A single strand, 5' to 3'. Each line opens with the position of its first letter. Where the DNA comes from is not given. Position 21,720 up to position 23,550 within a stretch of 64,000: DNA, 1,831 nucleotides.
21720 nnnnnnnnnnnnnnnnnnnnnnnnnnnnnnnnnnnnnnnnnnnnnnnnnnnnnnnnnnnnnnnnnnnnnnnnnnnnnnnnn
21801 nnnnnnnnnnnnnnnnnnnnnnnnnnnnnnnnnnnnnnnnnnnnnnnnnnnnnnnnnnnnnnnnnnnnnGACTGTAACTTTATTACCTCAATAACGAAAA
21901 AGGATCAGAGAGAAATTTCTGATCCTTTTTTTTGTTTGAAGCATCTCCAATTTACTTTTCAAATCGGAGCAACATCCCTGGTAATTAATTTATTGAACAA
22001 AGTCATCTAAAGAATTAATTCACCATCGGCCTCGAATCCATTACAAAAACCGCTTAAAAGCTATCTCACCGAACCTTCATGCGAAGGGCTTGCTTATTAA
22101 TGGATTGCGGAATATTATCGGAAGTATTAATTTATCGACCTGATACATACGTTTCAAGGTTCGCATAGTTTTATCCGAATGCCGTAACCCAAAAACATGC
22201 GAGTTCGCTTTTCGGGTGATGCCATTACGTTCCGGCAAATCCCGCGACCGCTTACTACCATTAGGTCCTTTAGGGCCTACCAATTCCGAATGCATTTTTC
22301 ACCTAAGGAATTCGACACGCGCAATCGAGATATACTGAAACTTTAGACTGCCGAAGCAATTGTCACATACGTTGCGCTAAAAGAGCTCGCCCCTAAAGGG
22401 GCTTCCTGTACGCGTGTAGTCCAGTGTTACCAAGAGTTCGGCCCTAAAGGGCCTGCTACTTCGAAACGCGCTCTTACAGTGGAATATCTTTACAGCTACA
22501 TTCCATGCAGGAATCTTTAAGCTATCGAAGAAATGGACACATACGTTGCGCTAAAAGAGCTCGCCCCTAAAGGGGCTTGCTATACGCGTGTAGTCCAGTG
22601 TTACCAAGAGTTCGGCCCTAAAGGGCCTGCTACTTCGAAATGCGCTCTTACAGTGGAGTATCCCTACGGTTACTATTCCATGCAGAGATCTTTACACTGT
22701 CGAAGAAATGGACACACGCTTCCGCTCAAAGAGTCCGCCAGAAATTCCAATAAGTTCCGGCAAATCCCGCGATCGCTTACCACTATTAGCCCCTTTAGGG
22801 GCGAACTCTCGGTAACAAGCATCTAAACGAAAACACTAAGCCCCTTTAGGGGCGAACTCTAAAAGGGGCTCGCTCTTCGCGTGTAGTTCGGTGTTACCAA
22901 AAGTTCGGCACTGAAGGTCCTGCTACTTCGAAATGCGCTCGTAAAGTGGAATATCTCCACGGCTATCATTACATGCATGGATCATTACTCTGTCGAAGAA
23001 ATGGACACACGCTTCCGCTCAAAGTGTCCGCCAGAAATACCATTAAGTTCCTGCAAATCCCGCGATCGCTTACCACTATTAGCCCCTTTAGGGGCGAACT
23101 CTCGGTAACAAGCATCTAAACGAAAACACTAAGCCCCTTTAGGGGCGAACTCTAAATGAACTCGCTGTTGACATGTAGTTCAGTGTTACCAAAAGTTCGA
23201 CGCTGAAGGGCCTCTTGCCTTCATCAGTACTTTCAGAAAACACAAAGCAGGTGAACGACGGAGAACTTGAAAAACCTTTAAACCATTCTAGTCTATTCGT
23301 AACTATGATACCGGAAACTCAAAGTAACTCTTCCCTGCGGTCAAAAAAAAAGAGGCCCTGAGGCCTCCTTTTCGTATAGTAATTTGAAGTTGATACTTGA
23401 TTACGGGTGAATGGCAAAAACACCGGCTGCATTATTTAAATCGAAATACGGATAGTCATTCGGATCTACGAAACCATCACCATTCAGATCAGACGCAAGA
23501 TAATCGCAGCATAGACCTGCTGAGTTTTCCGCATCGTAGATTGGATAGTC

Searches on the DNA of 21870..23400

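Call 75: search_rna_families(source=window, start=21870, end=23400, threshold=evalue, max_evalue=1)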
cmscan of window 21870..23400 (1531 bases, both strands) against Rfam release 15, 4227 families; matches with E-value up to 1: 6.
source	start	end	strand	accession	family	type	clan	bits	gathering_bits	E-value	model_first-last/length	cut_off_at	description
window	21897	21934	+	RF04343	Plastid-psbA-2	Cis-reg;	CL00153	23.7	55.8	0.11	1-60/60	no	Plastid-psbA-2 3UTR RNA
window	22598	22818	-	RF00451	MIR395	Gene; miRNA;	-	21.5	56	0.16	1-104/104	no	mir-395 microRNA precursor family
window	23212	23372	+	RF00082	SraG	Gene; sRNA;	-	20.9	50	0.82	1-177/177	no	SraG RNA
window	22598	22818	+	RF00451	MIR395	Gene; miRNA;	-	20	56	0.4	1-104/104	no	mir-395 microRNA precursor family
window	22825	22904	-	RF00236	ctRNA_pGA1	Gene; antisense;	-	19.6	45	0.53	1-79/79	no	ctRNA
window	21897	21951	-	RF02377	SurA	Gene; sRNA;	-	14.5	100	0.41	1-279/279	no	SurA sRNA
